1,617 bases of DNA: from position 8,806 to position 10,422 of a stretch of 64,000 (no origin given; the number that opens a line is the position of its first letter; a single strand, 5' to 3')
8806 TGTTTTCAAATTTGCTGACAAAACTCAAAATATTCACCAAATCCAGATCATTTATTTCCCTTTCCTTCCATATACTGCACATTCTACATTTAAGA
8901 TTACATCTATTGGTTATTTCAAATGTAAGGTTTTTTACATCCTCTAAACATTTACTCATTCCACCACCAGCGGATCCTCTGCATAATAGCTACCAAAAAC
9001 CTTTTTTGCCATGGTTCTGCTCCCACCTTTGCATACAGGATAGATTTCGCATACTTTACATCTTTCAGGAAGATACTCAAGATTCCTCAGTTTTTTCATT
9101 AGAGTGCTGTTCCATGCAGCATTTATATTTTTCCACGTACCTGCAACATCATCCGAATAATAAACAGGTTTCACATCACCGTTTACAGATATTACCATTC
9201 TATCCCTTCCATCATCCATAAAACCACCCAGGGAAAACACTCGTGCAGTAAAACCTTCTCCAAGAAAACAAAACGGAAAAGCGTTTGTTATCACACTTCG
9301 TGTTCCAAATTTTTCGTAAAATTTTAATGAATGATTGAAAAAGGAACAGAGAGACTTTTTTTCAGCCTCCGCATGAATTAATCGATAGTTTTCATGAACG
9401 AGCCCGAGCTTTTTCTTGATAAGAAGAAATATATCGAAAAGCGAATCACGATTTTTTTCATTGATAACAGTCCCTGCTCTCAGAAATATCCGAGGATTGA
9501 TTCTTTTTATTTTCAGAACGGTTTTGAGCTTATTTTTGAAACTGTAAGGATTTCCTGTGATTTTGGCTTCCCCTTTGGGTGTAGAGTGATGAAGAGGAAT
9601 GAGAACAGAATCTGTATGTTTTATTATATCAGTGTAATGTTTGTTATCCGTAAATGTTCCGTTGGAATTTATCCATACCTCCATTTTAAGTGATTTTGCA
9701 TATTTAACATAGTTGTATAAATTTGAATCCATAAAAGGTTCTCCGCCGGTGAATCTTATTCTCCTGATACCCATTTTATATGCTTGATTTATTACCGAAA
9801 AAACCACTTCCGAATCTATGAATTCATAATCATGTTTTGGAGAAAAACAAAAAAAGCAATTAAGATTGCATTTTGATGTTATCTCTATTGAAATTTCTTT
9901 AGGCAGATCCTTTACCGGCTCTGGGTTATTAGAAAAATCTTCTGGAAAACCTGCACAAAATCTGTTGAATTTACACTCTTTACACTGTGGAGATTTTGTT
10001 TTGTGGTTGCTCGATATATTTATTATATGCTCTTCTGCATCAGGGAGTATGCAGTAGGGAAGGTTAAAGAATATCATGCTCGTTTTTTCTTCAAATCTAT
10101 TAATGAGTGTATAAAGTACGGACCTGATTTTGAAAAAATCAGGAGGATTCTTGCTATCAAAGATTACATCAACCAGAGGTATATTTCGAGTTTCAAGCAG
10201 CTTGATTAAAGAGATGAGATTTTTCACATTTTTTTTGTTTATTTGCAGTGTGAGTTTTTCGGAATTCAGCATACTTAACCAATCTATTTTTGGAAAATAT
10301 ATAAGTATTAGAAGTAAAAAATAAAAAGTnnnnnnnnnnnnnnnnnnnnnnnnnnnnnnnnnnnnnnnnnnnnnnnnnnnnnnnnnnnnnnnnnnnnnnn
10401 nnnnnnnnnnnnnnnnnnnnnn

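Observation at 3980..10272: Translationally coupled operon of three SPASM/twitch radical-SAM enzymes, two glycosyltransferases and a deacetylase-like gene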

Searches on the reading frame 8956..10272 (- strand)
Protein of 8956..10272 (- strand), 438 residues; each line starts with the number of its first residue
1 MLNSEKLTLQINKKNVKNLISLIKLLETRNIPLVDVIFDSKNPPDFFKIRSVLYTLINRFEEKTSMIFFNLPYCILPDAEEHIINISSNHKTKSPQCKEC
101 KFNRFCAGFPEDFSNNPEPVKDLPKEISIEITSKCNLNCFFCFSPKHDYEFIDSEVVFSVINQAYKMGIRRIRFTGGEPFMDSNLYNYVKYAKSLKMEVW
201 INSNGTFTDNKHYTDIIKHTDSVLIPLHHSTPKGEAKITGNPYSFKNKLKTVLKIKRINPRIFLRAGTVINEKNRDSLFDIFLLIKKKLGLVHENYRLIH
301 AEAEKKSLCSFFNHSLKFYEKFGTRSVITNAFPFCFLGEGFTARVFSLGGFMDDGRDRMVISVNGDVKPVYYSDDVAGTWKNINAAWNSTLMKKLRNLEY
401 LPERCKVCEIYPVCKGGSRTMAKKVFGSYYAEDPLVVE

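Call 3: search_protein_families(library=pfam, proteins=[window:8956-10272:-], max_evalue=0.01)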
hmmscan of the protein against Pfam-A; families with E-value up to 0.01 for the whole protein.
window:8956-10272:- (438 aa): 3 families
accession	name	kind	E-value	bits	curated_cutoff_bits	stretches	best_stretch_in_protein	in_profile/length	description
PF04055.27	Radical_SAM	-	3.7e-17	63.4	29.5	1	129-263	1-144/166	Radical SAM superfamily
PF13353.11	Fer4_12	-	1.7e-05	25.5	22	1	133-224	13-112/137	4Fe-4S single cluster domain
PF13186.11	SPASM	-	0.0078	16.9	21.5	0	355-408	4-66/67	Iron-sulfur cluster-binding domain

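Call 4: search_protein_families(library=ncbifam, proteins=[window:8956-10272:-], max_evalue=0.01)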
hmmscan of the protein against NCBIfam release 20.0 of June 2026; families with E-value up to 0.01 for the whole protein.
window:8956-10272:- (438 aa): 65 families (the best 25 are shown)
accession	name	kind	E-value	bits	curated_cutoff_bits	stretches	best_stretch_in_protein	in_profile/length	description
TIGR04545.1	rSAM_ahbD_hemeb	equivalog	3e-22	79.5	500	2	127-291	2-167/339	heme b synthase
TIGR04051.1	rSAM_NirJ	equivalog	7e-20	71.3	515.45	2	131-287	8-165/354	heme d1 biosynthesis radical SAM protein NirJ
TIGR04054.1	rSAM_NirJ1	equivalog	1.2e-19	70.2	650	2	128-288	39-200/387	putative heme d1 biosynthesis radical SAM protein NirJ1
TIGR03977.1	rSAM_pair_HxsC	equivalog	9.8e-19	67.3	267.9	2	129-293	29-198/292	His-Xaa-Ser system radical SAM maturase HxsC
NF050035.1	rSAM_WgK_link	exception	1e-18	67.5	650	1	122-281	6-167/367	radical SAM/SPASM peptide maturase WgkB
TIGR04053.2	TIGR04053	equivalog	1.8e-18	66.9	395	2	123-299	6-187/366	TIGR04053 family radical SAM/SPASM domain-containing protein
TIGR04055.1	rSAM_NirJ2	equivalog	2.5e-18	66.7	500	2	127-281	2-157/326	putative heme d1 biosynthesis radical SAM protein NirJ2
TIGR04546.1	rSAM_ahbC_deAc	equivalog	4.9e-18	65.1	650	2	129-288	43-203/390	12,18-didecarboxysiroheme deacetylase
NF038283.1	viperin_w_prok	equivalog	2.2e-17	63.2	180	1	127-279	4-171/281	viperin family antiviral radical SAM protein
TIGR04317.1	W_rSAM_matur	equivalog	3.9e-17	62.4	380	1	124-284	3-170/349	tungsten cofactor oxidoreductase radical SAM maturase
TIGR02109.1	PQQ_syn_pqqE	equivalog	1.2e-16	60.6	381.35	1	123-282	5-166/358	pyrroloquinoline quinone biosynthesis protein PqqE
NF001199.0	PRK00164.2-1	equivalog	2.5e-16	59.7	231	1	127-250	14-140/308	GTP 3',8-cyclase MoaA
TIGR02668.1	moaA_archaeal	equivalog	1.5e-15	57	325.25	1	126-288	11-176/303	GTP 3',8-cyclase MoaA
TIGR04303.1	GeoRSP_rSAM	equivalog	4.8e-15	55.9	400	1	124-216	4-96/325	GeoRSP system radical SAM/SPASM protein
TIGR02666.1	moaA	equivalog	8e-15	54.6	284.05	1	127-261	12-156/336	GTP 3',8-cyclase MoaA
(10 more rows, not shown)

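Call 10: find_encoding_contigs(protein=window:8956-10272:-, flank=10000, max_places=6)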
Protein window:8956-10272:- (438 aa): 4 contigs read that carry it; 1 place shown.
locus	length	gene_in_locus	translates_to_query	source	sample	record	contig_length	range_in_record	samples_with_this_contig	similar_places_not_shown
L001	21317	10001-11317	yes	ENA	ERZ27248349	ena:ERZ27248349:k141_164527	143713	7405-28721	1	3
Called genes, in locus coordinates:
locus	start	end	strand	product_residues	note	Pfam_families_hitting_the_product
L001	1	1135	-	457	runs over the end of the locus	-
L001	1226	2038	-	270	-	-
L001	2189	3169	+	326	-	-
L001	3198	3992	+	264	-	-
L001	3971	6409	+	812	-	PF13620:CarboxypepD_reg (faint), PF10633:NPCBM_assoc (weak)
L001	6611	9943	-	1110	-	-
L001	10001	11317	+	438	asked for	PF04055:Radical_SAM, PF13353:Fer4_12 (faint)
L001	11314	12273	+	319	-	PF04055:Radical_SAM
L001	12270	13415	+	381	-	PF04101:Glyco_tran_28_C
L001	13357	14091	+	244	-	PF01522:Polysacc_deac_1 (weak), PF10096:DUF2334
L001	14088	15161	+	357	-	PF13439:Glyco_transf_4, PF20706:GT4-conflict (weak), PF00534:Glycos_transf_1, PF13692:Glyco_trans_1_4, PF13524:Glyco_trans_1_2 (faint)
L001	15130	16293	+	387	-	PF04055:Radical_SAM, PF13186:SPASM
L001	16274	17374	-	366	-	PF00155:Aminotran_1_2, PF01041:DegT_DnrJ_EryC1, PF01053:Cys_Met_Meta_PP (weak), PF01212:Beta_elim_lyase (weak)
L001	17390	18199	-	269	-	-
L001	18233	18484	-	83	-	-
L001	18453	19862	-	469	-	PF04055:Radical_SAM, PF13186:SPASM (faint)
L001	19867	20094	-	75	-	-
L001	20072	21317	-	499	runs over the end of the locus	PF04055:Radical_SAM, PF13353:Fer4_12, PF27806:HxsD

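Call 11: find_homologous_proteins(query=window:8956-10272:-, max_evalue=0.00001)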
Query window:8956-10272:- (438 aa): 33 proteins with E <= 0.00001 among 4183 candidates.
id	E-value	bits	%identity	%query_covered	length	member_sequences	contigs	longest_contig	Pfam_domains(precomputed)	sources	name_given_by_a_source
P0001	0.0e+0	1011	100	100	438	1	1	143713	PF04055.28,PF13353.12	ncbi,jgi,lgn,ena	-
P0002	3.0e-155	536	54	99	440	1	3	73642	PF04055.28,PF13353.12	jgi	jgi:radical SAM protein with 4Fe4S-binding SPASM domain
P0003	4.6e-154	532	54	99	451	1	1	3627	PF04055.28,PF13353.12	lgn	-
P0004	6.8e-154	531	55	99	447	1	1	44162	PF04055.28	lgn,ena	-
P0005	7.3e-136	472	49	99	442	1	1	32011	PF04055.28,PF13353.12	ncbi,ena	-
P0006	2.4e-134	467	49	95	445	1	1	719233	PF04055.28,PF13353.12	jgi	jgi:cyclic pyranopterin phosphate synthase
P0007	9.6e-129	449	50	95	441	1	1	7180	PF04055.28,PF13353.12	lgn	-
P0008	5.7e-126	439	47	98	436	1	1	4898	PF04055.28,PF13353.12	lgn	-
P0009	1.1e-124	435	48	99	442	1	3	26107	PF04055.28,PF13353.12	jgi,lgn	-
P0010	7.5e-121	423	45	98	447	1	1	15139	PF04055.28,PF13353.12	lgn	-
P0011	7.3e-119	416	48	98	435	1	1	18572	PF04055.28,PF13353.12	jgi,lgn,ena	-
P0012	5.9e-115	403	46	97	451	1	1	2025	PF04055.28,PF13353.12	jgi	jgi:radical SAM protein with 4Fe4S-binding SPASM domain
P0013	2.2e-111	391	42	99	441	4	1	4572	PF04055.28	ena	-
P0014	1.3e-51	194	33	98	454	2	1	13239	PF04055.28,PF13353.12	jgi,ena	-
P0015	1.0e-30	126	32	72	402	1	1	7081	PF13186.12,PF04055.28,PF13353.12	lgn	-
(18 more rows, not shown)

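Call 12: find_encoding_contigs(protein=P0006, flank=10000, max_places=2)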
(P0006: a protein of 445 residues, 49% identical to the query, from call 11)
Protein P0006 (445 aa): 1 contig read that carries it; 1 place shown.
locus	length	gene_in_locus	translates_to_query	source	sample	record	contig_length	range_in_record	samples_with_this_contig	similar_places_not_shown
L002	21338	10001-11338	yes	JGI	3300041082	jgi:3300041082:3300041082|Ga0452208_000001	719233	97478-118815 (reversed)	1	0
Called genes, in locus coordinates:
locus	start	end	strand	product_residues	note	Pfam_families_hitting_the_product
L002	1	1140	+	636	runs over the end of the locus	PF13588:HSDR_N_2, PF02384:N6_Mtase, PF07669:Eco57I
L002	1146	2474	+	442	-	PF01420:Methylase_S (faint)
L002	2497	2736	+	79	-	-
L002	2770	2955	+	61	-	PF13248:Zn_ribbon_3 (faint), PF13240:Zn_Ribbon_1 (weak)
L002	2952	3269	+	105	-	-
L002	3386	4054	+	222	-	-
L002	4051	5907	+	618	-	PF11614:FixG_C (faint), PF10633:NPCBM_assoc (faint)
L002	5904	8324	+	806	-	PF11614:FixG_C (faint), PF10633:NPCBM_assoc (faint)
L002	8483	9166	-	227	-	PF01978:TrmB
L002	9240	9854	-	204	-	-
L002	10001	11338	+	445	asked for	PF13353:Fer4_12 (weak), PF04055:Radical_SAM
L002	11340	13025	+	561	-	PF10096:DUF2334, PF04055:Radical_SAM, PF13186:SPASM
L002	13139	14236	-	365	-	PF01041:DegT_DnrJ_EryC1, PF01053:Cys_Met_Meta_PP (weak)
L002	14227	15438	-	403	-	PF04101:Glyco_tran_28_C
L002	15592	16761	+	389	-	PF00501:AMP-binding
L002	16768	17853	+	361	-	PF04055:Radical_SAM, PF13186:SPASM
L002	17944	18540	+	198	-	PF12686:DUF3800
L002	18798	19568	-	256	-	-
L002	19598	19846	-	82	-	-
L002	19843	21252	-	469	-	PF13353:Fer4_12 (weak), PF04055:Radical_SAM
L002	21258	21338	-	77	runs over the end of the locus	-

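Call 13: find_encoding_contigs(protein=P0002, flank=10000, max_places=2)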
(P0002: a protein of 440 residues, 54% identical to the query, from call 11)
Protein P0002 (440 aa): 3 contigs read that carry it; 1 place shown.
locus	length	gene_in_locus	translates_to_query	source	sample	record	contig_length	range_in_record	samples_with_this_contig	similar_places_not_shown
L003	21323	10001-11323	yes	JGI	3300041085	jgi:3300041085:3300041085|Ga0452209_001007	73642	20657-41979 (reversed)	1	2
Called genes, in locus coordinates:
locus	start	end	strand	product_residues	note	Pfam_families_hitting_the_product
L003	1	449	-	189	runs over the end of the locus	-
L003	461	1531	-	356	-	-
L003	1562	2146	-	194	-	-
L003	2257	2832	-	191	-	-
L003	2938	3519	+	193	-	-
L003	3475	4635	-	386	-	PF04894:Nre_N, PF04895:Nre_C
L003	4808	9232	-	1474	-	-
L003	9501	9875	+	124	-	-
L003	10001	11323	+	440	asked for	PF04055:Radical_SAM, PF13353:Fer4_12 (weak)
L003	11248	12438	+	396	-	PF04055:Radical_SAM, PF13186:SPASM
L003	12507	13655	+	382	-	PF13439:Glyco_transf_4 (weak), PF04101:Glyco_tran_28_C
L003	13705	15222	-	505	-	PF13537:GATase_7 (faint)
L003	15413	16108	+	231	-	PF10096:DUF2334, PF01522:Polysacc_deac_1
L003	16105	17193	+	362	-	PF00534:Glycos_transf_1, PF13692:Glyco_trans_1_4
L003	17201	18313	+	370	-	PF04055:Radical_SAM, PF13186:SPASM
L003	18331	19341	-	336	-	PF04055:Radical_SAM, PF13353:Fer4_12 (weak)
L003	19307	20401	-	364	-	-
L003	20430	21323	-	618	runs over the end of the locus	PF13522:GATase_6, PF13537:GATase_7, PF00733:Asn_synthase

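Call 14: find_encoding_contigs(protein=P0005, flank=10000, max_places=2)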
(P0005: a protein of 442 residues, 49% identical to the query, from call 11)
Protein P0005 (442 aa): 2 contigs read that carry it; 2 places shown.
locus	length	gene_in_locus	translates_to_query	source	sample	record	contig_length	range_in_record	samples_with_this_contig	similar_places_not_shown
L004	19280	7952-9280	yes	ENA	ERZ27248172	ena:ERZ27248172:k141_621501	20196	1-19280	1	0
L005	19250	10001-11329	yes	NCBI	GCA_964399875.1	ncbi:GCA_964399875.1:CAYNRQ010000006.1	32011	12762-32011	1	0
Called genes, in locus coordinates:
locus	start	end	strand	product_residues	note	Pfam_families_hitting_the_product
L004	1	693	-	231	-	?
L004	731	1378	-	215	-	PF00753:Lactamase_B, PF19583:ODP (weak), PF12706:Lactamase_B_2 (weak), PF23023:Anti-Pycsar_Apyc1 (faint)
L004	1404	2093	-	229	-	PF01351:RNase_HII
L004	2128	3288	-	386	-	PF13793:Pribosyltran_N (weak)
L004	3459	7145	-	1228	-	-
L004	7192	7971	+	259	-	PF03721:UDPG_MGDP_dh_N (faint), PF00984:UDPG_MGDP_dh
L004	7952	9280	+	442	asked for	PF04055:Radical_SAM, PF13353:Fer4_12 (weak)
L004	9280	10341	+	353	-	PF04055:Radical_SAM, PF13186:SPASM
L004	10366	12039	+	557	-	PF01522:Polysacc_deac_1, PF10096:DUF2334, PF04055:Radical_SAM, PF13186:SPASM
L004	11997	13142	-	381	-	PF01041:DegT_DnrJ_EryC1, PF01053:Cys_Met_Meta_PP (faint)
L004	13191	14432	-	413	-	PF13528:Glyco_trans_1_3 (faint), PF04101:Glyco_tran_28_C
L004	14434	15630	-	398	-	PF04101:Glyco_tran_28_C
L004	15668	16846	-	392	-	PF00501:AMP-binding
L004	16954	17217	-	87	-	PF01797:Y1_Tnp (faint)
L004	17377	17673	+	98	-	PF00850:Hist_deacetyl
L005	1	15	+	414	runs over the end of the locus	PF00149:Metallophos, PF12850:Metallophos_2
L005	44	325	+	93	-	PF02686:GatC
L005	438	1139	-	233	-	PF01876:RNase_P_p30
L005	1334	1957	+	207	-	PF01135:PCMT, PF00398:RrnaAD, PF02475:TRM5-TYW2_MTfase (weak), PF13847:Methyltransf_31, PF08241:Methyltransf_11 (weak), PF13649:Methyltransf_25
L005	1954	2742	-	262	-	-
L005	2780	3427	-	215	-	PF00753:Lactamase_B, PF19583:ODP (weak), PF12706:Lactamase_B_2 (weak), PF23023:Anti-Pycsar_Apyc1 (faint)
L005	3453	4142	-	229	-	PF01351:RNase_HII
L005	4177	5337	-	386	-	PF13793:Pribosyltran_N (weak)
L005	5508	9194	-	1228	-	-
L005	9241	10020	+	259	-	PF03721:UDPG_MGDP_dh_N (faint), PF00984:UDPG_MGDP_dh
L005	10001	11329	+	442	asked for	PF04055:Radical_SAM, PF13353:Fer4_12 (weak)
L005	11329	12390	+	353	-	PF04055:Radical_SAM, PF13186:SPASM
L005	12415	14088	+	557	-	PF01522:Polysacc_deac_1, PF10096:DUF2334, PF04055:Radical_SAM, PF13186:SPASM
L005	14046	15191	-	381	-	PF01041:DegT_DnrJ_EryC1, PF01053:Cys_Met_Meta_PP (faint)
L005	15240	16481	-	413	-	PF13528:Glyco_trans_1_3 (faint), PF04101:Glyco_tran_28_C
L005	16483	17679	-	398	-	PF04101:Glyco_tran_28_C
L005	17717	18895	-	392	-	PF00501:AMP-binding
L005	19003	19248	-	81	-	?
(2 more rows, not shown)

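Call 17: search_solved_structures(query=A1, max_evalue=0.001)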
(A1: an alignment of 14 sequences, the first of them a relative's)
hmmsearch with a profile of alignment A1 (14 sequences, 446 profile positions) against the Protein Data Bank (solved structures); distinct sequences matched with E-value up to 0.001: 36.
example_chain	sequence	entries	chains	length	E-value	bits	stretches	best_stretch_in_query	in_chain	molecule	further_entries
6efn_A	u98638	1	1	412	3.6e-16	62.1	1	127-285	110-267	Sporulation killing factor maturation protein SkfB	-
7n7h_A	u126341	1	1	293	3.9e-15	58.6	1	125-308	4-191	VIPERIN-LIKE ENZYME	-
9dfw_A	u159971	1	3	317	7.8e-15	57.6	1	116-310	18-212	Radical SAM core domain-containing protein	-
9dgw_A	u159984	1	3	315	1.3e-14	56.9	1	116-300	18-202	Radical SAM core domain-containing protein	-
2fb2_A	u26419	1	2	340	2.7e-14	55.8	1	125-288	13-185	Molybdenum cofactor biosynthesis protein A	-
7tol_A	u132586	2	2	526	2.9e-14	55.8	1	129-286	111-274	glycerol dibiphytanyl glycerol tetraether - macrocyclic archaeol synthase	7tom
1tv7_A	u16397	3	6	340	4.5e-14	55.1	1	126-288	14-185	Molybdenum cofactor biosynthesis protein A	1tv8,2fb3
6b4c_A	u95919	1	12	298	4.9e-14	55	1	125-300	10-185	Viperin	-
7n7i_A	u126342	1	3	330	5.3e-14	54.9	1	124-300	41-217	Viperin-like enzyme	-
6c8v_A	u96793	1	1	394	5.7e-14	54.8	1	125-440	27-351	Coenzyme PQQ synthesis protein E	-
9dfu_A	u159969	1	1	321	6.9e-14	54.5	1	116-304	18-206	Radical SAM core domain-containing protein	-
5vsl_A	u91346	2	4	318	1.1e-13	53.9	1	123-307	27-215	Radical S-adenosyl methionine domain-containing protein 2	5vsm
7vob_C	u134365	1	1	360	1.3e-13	53.6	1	128-286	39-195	Cytosylglucuronate decarboxylase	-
7voc_C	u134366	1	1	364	1.3e-13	53.6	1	128-285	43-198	Cytosylglucuronate decarboxylase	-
6q2p_A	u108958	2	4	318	1.5e-13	53.4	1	123-305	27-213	Radical S-adenosyl methionine domain-containing protein 2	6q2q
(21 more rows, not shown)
